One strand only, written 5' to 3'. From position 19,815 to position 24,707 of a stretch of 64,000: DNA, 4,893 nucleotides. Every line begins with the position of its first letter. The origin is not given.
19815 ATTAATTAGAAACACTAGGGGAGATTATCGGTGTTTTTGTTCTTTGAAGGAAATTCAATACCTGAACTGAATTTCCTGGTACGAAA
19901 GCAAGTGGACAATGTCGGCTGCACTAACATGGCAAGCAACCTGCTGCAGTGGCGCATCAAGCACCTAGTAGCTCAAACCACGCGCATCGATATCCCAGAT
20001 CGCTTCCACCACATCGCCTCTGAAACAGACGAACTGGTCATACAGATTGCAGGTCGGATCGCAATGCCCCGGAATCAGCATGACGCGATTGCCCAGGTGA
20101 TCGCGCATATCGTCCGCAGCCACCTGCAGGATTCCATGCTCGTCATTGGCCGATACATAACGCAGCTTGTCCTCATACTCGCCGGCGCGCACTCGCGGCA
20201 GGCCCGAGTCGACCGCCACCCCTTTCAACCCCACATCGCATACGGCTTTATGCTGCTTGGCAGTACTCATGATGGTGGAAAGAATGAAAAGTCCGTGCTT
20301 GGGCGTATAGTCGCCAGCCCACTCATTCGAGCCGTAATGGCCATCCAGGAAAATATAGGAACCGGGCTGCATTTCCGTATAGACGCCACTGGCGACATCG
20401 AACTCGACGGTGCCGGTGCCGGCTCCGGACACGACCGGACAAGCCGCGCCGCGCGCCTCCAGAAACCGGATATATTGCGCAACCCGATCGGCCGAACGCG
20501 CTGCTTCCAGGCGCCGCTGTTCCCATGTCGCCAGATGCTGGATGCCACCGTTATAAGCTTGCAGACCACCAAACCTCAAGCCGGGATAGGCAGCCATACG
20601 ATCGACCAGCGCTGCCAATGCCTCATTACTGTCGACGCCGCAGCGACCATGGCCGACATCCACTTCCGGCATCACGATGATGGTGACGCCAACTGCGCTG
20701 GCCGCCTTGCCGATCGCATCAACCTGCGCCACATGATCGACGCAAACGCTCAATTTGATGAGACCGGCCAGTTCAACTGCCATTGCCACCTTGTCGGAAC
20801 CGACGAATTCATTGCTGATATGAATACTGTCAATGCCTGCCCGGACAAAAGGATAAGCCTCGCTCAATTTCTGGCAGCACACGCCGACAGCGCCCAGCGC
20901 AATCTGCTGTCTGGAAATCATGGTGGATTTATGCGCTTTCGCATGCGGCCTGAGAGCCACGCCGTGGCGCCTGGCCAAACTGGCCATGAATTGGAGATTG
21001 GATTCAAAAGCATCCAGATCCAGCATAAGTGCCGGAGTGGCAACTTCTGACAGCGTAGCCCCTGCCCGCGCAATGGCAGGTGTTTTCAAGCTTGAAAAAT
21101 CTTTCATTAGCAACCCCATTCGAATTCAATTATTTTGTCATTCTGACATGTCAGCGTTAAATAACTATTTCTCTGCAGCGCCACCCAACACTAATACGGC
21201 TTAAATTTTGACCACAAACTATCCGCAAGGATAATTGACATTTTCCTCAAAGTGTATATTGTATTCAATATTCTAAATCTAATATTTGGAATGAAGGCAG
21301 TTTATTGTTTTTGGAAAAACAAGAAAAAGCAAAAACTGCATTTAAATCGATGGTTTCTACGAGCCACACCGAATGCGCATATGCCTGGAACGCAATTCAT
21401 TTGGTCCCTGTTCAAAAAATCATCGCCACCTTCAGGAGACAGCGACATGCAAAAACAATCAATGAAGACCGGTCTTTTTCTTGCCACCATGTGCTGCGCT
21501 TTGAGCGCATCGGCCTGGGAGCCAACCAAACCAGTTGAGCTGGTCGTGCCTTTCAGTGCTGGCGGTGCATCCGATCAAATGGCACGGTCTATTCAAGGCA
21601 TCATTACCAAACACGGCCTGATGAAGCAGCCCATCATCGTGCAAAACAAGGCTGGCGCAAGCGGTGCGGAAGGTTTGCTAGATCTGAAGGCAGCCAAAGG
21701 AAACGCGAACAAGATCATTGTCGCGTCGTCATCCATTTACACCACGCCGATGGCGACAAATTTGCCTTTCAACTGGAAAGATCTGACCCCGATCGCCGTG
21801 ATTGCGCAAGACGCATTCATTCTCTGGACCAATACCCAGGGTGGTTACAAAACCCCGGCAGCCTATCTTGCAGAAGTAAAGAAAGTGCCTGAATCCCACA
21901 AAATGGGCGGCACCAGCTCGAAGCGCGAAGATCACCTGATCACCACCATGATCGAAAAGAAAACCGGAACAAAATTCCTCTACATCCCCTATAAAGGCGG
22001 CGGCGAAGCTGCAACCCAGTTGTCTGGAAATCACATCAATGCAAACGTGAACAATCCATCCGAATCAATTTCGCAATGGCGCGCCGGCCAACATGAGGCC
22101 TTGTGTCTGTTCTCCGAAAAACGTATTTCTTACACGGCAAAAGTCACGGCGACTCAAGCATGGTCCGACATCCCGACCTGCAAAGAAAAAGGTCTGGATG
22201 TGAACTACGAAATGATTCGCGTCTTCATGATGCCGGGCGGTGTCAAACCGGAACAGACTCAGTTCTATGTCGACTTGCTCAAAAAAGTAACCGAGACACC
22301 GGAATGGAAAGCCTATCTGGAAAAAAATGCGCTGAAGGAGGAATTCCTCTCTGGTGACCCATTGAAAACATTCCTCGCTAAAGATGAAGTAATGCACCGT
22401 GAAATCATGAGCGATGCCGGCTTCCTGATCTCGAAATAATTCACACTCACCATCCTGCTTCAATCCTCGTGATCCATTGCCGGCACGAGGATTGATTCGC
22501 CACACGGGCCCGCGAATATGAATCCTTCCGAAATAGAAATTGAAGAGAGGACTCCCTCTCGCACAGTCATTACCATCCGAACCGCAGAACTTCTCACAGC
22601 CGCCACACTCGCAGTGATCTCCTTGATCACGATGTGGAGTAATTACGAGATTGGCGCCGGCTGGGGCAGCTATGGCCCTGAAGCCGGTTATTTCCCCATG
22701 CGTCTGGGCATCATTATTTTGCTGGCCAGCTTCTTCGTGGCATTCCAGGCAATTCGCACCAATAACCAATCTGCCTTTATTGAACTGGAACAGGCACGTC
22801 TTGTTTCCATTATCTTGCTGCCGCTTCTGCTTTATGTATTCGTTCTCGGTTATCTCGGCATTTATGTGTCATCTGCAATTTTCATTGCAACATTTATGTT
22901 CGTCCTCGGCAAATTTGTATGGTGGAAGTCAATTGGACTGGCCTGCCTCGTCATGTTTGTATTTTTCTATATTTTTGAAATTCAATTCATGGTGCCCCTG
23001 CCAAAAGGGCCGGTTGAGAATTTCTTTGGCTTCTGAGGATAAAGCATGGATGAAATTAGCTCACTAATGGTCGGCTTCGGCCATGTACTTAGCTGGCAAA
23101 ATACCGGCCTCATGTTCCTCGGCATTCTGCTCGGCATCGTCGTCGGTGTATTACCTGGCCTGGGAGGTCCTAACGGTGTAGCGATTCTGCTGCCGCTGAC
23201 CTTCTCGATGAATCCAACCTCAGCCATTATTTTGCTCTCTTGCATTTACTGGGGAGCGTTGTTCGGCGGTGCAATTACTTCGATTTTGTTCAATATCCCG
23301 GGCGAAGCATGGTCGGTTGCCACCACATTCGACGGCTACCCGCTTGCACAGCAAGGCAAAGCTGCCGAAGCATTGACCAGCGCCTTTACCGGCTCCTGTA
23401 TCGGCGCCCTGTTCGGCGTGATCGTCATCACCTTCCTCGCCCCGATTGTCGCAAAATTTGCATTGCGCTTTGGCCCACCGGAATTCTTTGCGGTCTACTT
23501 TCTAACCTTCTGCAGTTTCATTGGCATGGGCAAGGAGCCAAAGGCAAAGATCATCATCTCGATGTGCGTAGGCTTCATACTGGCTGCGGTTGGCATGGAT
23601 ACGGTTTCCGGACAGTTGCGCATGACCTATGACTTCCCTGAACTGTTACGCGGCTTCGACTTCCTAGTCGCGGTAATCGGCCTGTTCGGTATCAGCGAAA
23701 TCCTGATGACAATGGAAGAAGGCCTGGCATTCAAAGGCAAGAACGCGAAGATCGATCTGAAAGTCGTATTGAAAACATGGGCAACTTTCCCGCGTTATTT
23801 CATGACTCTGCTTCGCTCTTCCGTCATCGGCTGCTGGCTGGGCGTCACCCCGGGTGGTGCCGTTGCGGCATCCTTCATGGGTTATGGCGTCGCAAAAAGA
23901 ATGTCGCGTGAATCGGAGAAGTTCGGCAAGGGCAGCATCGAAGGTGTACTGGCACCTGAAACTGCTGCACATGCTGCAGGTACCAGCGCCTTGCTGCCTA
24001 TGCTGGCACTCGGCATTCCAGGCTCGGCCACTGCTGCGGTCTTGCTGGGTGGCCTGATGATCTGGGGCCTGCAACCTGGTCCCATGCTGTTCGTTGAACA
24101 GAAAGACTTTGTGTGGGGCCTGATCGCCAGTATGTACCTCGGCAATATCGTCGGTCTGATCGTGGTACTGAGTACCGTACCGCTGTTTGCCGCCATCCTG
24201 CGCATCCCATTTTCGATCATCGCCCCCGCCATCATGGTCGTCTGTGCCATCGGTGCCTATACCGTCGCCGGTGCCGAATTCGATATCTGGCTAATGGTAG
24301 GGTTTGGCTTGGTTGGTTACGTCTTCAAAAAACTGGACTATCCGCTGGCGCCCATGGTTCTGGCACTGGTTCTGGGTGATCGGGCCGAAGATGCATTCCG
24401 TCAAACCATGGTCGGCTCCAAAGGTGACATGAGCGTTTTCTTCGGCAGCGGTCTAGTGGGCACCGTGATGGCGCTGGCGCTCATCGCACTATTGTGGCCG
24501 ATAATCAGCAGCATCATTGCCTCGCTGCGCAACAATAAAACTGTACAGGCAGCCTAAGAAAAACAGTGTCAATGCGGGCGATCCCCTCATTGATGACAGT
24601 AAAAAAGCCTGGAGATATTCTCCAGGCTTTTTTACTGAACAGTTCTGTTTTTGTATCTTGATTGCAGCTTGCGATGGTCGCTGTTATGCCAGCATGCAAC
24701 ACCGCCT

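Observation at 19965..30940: Co-regulated, apparently uncharacterised hydroxy-acid/glyoxylate catabolic system: TTT importer, FAD/Fe-S oxidoreductase, class-V aminotransferase, fold-III aldolase and FAH-family enzyme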

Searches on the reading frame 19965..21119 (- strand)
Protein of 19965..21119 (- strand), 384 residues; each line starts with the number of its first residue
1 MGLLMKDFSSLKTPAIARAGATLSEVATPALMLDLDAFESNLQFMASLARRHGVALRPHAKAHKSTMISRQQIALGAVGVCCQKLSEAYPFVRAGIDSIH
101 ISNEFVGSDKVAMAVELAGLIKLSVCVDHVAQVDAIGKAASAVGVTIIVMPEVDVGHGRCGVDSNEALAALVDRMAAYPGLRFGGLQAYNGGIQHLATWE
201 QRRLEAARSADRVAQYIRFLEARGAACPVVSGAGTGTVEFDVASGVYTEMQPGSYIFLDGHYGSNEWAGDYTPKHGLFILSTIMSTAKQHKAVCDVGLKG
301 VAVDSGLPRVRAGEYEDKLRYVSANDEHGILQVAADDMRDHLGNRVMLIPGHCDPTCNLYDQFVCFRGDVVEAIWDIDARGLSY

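Call 3: search_protein_families(library=pfam, proteins=[window:19965-21119:-])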
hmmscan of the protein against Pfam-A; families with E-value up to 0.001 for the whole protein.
window:19965-21119:- (384 aa): 2 families
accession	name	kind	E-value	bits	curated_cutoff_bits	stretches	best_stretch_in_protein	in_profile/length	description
PF01168.26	Ala_racemase_N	-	4.5e-22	79.3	24.1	1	34-258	2-217/220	Alanine racemase, N-terminal domain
PF14031.13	D-ser_dehydrat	-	1.8e-18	67.4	22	1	277-365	2-96/97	Putative serine dehydratase domain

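Call 4: search_protein_families(library=ncbifam, proteins=[window:19965-21119:-])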
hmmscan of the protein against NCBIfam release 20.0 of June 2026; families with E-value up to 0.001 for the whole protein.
window:19965-21119:- (384 aa): 1 family
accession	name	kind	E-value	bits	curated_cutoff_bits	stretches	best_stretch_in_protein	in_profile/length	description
NF045642.2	HdxyAspAldBhcC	equivalog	1.5e-109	366.6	690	1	17-384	18-387/387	3-hydroxy-D-aspartate aldolase BhcC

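Call 13: search_solved_structures(query=window:19965-21119:-, max_evalue=0.00001)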
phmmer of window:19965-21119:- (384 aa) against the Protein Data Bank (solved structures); distinct sequences matched with E-value up to 0.00001: 10.
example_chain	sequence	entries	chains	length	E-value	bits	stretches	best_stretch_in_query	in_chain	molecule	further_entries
4v15_A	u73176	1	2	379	2.2e-108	366.1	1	11-383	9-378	D-THREONINE ALDOLASE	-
7dib_A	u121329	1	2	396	1.2e-91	311.1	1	12-382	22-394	D-threonine aldolase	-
6qkb_A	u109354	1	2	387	2.2e-84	287.2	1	17-384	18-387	D-3-hydroxyaspartate aldolase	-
7yqa_A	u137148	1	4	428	3.8e-70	240.3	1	15-367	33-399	D-threonine aldolase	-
3wqg_A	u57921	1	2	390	1.6e-24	90.2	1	22-369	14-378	D-threo-3-hydroxyaspartate dehydratase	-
3wqc_A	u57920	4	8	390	2.2e-24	89.8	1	22-368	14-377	D-threo-3-hydroxyaspartate dehydratase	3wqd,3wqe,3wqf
4pb3_A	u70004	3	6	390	3e-23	86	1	22-356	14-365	D-threo-3-hydroxyaspartate dehydratase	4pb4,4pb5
3anu_A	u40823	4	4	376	6.9e-18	68.4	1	20-376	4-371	D-serine dehydratase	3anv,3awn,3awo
3gwq_A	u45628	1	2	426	7.8e-18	68.2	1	24-245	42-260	D-serine deaminase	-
3llx_A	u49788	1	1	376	1.1e-12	51.3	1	25-369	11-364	Predicted amino acid aldolase or racemase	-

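Call 61: search_solved_structures(query=window:19965-21119:-, max_evalue=1e-50, show_alignments=4)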
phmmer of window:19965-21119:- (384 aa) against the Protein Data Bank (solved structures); distinct sequences matched with E-value up to 1e-50: 4.
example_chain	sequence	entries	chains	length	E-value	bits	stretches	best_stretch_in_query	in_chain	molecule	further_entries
4v15_A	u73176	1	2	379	2.2e-108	366.1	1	11-383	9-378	D-THREONINE ALDOLASE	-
7dib_A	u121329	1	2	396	1.2e-91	311.1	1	12-382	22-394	D-threonine aldolase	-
6qkb_A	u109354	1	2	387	2.2e-84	287.2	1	17-384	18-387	D-3-hydroxyaspartate aldolase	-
7yqa_A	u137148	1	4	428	3.8e-70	240.3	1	15-367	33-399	D-threonine aldolase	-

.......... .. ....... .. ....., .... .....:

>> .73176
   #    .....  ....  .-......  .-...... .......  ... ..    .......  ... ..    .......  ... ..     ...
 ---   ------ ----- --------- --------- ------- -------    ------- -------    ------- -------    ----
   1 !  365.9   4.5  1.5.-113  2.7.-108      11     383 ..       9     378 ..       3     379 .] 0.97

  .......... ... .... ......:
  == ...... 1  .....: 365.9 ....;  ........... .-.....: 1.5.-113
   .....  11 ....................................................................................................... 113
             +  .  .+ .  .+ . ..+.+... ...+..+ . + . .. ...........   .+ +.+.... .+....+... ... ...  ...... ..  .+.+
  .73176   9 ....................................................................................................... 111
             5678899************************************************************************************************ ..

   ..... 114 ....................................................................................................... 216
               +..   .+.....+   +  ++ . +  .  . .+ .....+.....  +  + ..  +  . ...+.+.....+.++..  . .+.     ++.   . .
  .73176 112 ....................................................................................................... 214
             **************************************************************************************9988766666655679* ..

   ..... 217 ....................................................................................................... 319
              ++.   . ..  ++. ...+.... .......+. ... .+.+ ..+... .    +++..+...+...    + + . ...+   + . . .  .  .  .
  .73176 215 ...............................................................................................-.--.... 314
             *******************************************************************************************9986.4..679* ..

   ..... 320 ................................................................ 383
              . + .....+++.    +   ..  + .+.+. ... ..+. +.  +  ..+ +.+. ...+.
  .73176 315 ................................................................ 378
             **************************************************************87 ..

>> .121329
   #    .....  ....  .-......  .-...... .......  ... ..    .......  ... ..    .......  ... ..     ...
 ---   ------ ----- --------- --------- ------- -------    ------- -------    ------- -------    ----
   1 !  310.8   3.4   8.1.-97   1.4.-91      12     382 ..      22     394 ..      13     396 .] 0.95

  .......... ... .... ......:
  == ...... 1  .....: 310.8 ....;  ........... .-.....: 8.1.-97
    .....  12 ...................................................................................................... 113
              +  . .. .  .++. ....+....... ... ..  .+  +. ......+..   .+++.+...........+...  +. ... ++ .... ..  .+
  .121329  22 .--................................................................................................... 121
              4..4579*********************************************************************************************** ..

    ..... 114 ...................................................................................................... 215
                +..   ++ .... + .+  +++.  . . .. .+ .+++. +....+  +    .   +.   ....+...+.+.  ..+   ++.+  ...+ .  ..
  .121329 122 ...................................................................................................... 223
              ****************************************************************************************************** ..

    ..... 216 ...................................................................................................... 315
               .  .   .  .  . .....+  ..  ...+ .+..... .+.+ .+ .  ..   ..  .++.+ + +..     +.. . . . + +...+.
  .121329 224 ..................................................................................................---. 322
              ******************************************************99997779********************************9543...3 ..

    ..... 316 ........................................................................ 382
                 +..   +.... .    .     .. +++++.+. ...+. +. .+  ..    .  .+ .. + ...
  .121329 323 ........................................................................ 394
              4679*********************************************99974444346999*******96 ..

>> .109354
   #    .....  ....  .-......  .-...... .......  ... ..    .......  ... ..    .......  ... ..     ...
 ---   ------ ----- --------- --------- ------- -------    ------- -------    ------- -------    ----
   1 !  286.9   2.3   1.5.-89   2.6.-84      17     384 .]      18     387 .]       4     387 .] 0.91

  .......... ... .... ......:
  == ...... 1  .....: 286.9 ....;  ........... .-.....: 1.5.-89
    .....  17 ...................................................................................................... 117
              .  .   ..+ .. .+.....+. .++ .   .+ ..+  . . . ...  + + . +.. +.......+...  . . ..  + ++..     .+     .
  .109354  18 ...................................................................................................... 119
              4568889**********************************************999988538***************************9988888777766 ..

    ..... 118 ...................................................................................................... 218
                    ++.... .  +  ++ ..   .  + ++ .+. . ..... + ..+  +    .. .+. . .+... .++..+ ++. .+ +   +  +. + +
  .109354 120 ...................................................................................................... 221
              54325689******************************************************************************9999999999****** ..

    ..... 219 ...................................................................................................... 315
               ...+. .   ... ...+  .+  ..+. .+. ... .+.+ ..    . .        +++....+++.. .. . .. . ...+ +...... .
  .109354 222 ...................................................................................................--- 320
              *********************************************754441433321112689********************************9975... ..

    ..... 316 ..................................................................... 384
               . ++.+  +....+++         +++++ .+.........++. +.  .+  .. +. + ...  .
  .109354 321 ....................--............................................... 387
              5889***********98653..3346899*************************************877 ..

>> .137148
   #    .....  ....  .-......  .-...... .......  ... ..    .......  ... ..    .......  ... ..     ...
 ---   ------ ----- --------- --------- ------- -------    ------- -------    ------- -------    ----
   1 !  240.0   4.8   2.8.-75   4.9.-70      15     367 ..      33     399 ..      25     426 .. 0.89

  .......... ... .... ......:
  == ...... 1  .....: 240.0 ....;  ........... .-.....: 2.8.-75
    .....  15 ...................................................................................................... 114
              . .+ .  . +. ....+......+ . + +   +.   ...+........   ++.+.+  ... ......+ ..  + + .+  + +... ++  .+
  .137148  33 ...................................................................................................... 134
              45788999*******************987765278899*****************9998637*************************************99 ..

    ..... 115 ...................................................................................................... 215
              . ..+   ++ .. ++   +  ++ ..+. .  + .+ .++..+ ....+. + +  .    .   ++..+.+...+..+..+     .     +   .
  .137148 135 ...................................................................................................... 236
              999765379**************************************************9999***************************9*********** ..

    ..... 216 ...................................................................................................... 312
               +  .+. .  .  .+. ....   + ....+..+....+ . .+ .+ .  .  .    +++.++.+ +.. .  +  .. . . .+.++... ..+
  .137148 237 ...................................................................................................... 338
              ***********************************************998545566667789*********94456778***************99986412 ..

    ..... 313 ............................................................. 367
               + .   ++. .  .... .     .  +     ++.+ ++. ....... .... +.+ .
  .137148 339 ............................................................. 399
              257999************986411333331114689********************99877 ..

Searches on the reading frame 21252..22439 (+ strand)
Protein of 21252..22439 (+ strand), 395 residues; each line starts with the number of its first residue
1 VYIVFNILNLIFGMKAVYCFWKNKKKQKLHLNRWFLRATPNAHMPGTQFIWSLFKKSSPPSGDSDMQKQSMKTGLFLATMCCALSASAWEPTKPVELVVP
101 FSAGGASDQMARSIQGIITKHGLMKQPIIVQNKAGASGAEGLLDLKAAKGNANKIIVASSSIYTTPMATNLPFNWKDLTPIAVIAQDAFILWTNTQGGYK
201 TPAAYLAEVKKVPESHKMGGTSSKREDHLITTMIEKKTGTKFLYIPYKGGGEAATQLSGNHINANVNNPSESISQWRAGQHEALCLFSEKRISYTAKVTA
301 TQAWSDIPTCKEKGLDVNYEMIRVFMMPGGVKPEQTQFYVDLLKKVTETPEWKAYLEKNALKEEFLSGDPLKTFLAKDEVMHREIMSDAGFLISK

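Call 3: search_protein_families(library=pfam, proteins=[window:21252-22439:+])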
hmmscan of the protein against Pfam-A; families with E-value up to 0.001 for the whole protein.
window:21252-22439:+ (395 aa): 1 family
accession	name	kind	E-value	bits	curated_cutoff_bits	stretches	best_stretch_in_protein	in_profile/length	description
PF03401.19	TctC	-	1.5e-26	94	27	1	124-376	13-259/274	Tripartite tricarboxylate transporter family receptor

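Call 4: search_protein_families(library=ncbifam, proteins=[window:21252-22439:+])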
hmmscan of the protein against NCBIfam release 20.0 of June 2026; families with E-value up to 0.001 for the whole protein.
window:21252-22439:+ (395 aa): 0 families

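Call 37: search_protein_families(library=ncbifam, proteins=[window:21447-22439:+], max_evalue=0.00001)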
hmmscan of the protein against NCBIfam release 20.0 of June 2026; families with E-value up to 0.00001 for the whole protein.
window:21447-22439:+ (330 aa): 0 families

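Call 53: search_solved_structures(query=window:21447-22439:+, max_evalue=0.00001)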
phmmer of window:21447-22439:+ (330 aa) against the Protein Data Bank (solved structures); distinct sequences matched with E-value up to 0.00001: 11.
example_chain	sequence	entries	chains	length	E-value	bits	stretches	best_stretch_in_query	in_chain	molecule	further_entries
4x9t_A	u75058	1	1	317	3.5e-29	105.3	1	20-325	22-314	Uncharacterized protein UPF0065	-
25hk_A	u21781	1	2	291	2.5e-24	89.4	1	20-313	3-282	Tripartite tricarboxylate transporter substrate binding protein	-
2dvz_A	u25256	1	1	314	8.7e-22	81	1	22-245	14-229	Putative exported protein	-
2qpq_A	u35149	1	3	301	1.8e-18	70.1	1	26-255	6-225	protein Bug27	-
2f5x_A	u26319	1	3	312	1.3e-15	60.7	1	26-228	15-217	BugD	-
7ndr_A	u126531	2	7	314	1.3e-14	57.4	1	25-239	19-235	Tripartite tricarboxylate transporter substrate binding protein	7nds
5oei_A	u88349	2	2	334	2e-13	53.6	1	22-227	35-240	Uncharacterized protein family UPF0065:Tat pathway signal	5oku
8hka_A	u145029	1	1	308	5.7e-13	52.1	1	28-243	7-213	Periplasmic terephthalate binding protein (TBP)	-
8hk9_D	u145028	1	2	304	8.7e-13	51.4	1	30-243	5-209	Periplasmic terephthalate binding protein (TBP)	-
8hkb_A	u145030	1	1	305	5.3e-12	48.9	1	29-243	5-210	Periplasmic terephthalate binding protein (TBP)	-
6hke_A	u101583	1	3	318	8.4e-06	28.5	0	26-224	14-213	Possible TctC subunit of the Tripartite Tricarboxylate Transport(TTT) Family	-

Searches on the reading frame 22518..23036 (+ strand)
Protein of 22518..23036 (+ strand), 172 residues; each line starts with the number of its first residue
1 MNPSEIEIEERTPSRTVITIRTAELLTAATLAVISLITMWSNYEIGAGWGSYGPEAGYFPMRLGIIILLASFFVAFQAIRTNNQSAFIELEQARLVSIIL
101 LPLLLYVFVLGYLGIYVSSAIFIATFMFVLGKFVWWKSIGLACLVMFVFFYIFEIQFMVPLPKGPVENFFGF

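Call 3: search_protein_families(library=pfam, proteins=[window:22518-23036:+])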
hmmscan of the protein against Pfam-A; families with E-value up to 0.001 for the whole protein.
window:22518-23036:+ (172 aa): 1 family
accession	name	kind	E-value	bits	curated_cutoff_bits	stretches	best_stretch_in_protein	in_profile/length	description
PF07331.16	TctB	-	5.4e-17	62.7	29.1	1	28-162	4-137/137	Tripartite tricarboxylate transporter TctB family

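Call 4: search_protein_families(library=ncbifam, proteins=[window:22518-23036:+])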
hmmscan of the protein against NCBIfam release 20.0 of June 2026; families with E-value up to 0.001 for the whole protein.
window:22518-23036:+ (172 aa): 0 families

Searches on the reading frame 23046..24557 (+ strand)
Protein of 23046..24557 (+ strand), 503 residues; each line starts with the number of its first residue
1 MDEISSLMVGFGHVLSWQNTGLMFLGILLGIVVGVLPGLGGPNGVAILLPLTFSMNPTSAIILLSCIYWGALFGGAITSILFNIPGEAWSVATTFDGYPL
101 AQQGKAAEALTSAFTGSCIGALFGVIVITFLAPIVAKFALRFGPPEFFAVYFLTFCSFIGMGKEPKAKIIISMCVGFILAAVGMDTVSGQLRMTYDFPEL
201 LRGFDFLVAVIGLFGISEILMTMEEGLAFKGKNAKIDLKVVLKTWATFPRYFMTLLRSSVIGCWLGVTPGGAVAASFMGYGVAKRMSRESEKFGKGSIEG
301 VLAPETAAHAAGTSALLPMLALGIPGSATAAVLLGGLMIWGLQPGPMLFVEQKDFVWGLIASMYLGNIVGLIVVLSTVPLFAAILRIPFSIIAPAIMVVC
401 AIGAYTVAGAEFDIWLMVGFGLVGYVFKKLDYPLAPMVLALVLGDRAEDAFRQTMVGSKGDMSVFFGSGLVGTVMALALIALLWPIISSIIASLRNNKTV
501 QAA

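Call 3: search_protein_families(library=pfam, proteins=[window:23046-24557:+])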
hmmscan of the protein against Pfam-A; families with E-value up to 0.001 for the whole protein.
window:23046-24557:+ (503 aa): 1 family
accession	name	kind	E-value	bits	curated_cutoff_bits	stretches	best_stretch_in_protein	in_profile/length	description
PF01970.21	TctA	-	1.4e-148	495.4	28.9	1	22-439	3-423/423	Tripartite tricarboxylate transporter TctA family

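Call 4: search_protein_families(library=ncbifam, proteins=[window:23046-24557:+])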
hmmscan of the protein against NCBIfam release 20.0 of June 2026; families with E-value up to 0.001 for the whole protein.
window:23046-24557:+ (503 aa): 0 families
